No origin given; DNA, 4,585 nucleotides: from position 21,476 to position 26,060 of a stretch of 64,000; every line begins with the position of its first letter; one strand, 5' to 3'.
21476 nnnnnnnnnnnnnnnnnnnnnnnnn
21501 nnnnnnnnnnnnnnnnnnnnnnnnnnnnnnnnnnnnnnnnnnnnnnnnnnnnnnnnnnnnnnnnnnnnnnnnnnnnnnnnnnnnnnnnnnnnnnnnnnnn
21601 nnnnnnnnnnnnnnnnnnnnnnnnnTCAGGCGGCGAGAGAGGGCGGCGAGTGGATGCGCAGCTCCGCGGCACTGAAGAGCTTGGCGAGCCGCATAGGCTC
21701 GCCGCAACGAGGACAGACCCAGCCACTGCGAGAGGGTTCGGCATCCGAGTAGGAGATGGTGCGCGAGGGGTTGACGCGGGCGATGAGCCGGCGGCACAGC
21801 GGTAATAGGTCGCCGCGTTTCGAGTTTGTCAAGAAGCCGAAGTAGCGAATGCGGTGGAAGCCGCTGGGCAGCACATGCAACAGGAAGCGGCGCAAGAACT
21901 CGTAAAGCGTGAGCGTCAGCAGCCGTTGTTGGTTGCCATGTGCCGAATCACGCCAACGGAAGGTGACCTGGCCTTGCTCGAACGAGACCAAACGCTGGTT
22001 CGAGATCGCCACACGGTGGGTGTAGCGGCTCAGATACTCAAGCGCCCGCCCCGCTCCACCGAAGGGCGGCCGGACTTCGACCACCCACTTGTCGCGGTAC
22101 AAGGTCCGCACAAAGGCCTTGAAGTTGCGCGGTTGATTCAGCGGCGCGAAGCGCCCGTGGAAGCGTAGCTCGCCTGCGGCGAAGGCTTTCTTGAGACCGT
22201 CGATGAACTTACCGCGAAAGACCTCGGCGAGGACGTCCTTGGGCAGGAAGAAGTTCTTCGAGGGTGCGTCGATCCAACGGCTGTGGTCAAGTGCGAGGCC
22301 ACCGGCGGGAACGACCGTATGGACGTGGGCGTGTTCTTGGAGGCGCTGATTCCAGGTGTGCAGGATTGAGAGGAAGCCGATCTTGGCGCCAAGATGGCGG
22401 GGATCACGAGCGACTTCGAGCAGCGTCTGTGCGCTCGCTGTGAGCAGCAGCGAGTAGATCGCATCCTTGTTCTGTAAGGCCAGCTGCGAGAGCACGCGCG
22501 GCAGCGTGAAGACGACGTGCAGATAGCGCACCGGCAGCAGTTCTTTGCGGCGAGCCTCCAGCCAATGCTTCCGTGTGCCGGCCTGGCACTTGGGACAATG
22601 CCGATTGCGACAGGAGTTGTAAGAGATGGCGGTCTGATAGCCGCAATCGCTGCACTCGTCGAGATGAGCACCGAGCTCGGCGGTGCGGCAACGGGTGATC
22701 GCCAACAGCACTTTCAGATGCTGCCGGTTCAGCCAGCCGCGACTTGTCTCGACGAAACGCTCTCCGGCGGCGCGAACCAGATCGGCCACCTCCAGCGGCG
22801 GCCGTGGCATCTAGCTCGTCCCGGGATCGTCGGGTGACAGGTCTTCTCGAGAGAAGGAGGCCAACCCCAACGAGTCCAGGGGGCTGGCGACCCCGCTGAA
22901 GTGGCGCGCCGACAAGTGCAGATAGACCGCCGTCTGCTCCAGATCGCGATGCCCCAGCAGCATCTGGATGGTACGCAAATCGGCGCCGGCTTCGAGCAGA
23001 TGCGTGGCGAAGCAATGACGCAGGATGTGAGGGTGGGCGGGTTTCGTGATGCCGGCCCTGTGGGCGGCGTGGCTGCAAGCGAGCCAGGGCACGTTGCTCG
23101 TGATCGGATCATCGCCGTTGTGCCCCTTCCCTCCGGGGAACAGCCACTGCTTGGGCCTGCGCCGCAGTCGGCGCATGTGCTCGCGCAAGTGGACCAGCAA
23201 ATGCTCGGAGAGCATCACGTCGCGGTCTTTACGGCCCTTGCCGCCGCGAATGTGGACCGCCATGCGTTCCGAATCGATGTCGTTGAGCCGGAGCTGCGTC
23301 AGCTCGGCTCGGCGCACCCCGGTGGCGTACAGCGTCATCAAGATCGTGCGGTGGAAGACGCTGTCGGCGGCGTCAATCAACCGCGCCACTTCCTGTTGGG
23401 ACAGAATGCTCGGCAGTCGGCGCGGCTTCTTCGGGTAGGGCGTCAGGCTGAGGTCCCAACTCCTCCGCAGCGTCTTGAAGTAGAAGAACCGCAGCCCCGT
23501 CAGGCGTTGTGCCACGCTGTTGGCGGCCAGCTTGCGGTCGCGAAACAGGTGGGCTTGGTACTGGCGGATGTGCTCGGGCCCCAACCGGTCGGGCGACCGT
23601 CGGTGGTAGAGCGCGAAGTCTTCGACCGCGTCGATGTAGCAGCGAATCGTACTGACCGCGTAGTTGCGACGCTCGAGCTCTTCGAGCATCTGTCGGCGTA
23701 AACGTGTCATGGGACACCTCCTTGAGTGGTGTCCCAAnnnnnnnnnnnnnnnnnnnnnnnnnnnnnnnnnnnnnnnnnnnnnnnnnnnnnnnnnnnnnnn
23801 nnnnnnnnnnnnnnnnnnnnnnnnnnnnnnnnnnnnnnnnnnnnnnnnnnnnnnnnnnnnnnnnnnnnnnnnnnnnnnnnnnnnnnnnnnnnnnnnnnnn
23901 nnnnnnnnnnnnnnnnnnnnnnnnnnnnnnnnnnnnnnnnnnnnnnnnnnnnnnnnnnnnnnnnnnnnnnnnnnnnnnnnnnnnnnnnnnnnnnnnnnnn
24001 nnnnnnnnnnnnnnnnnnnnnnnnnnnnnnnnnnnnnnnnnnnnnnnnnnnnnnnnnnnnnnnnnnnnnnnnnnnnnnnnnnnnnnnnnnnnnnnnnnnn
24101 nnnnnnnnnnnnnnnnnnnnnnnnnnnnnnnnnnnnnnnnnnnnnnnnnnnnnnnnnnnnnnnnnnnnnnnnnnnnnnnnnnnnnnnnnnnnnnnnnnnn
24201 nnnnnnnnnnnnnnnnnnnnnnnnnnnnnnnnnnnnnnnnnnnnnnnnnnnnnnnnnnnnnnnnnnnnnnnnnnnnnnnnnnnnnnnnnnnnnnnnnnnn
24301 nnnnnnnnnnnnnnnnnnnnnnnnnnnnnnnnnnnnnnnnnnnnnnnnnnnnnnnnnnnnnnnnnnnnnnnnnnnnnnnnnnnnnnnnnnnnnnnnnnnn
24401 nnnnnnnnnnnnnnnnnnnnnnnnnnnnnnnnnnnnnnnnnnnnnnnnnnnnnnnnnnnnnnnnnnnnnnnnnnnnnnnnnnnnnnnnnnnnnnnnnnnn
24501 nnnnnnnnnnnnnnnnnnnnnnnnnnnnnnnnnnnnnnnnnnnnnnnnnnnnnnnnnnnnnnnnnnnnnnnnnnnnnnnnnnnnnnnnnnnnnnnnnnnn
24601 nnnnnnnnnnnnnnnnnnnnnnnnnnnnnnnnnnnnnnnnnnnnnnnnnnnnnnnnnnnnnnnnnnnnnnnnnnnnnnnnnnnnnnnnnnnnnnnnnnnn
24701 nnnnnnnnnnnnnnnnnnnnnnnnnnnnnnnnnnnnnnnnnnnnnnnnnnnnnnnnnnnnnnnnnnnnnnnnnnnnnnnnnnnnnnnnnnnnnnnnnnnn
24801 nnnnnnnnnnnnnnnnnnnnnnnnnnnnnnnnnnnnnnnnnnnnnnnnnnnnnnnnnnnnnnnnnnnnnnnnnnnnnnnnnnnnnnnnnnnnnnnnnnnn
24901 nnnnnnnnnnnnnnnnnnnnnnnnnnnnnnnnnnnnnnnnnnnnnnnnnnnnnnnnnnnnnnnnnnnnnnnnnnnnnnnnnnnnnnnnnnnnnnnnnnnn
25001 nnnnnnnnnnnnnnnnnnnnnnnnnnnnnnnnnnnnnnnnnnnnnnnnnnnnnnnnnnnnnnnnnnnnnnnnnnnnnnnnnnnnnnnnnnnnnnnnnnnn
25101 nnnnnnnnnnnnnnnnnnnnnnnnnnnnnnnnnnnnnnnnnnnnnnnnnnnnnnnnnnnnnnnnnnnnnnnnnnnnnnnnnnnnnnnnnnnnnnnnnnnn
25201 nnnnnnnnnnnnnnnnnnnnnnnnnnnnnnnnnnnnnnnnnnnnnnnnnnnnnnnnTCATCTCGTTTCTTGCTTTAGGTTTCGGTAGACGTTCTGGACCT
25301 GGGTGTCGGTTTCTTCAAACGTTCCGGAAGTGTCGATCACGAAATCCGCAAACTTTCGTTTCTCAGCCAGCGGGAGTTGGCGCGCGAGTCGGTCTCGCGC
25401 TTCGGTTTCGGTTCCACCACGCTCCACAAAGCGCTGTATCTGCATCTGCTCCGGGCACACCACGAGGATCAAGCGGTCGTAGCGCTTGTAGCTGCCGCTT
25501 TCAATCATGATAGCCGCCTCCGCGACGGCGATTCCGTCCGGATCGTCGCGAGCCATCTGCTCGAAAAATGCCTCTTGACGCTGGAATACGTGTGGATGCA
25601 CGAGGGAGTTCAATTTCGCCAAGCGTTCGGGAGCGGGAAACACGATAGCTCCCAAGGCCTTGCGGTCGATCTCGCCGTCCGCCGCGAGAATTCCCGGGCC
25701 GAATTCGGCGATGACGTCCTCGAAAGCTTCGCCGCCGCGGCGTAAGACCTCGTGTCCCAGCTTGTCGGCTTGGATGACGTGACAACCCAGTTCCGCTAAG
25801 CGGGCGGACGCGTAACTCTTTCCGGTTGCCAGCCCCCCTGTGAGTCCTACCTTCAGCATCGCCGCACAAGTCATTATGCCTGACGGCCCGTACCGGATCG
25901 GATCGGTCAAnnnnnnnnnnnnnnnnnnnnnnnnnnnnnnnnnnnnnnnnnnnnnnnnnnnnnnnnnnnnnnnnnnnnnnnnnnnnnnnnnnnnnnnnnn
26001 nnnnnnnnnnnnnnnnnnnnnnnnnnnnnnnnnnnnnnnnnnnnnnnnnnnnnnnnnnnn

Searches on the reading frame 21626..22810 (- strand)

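Call 51: search_protein_families(library=pfam, proteins=[window:21626-22810:-], max_evalue=0.001)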
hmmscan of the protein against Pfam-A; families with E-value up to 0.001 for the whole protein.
window:21626-22810:- (394 aa): 2 families
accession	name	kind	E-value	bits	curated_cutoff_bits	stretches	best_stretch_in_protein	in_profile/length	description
PF04986.18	Y2_Tnp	-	2.4e-59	200.9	20.9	1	145-331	1-180/183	Putative transposase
PF14319.11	Zn_Tnp_IS91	-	3e-28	98.1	26.3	1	14-103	4-90/90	Transposase zinc-binding domain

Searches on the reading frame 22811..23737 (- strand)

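Call 51: search_protein_families(library=pfam, proteins=[window:22811-23737:-], max_evalue=0.001)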
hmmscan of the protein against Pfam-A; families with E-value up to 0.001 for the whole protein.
window:22811-23737:- (308 aa): 3 families
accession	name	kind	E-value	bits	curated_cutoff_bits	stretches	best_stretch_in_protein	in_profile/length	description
PF00589.27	Phage_integrase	-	1.4e-38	132.8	27.1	1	112-277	3-170/172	Phage integrase family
PF13495.12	Phage_int_SAM_4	-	2.4e-20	73.1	27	1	13-95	1-84/85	Phage integrase, N-terminal SAM-like domain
PF02899.23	Phage_int_SAM_1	-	0.0008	20.1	22.3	0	19-86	6-76/83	Phage integrase, N-terminal SAM-like domain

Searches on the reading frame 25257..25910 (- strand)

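Call 51: search_protein_families(library=pfam, proteins=[window:25257-25910:-], max_evalue=0.001)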
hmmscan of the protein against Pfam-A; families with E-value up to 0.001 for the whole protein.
window:25257-25910:- (217 aa): 1 family
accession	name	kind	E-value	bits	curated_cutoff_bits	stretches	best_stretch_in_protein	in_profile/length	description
PF01121.26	CoaE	-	2e-43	148.6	27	1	21-198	3-178/180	Dephospho-CoA kinase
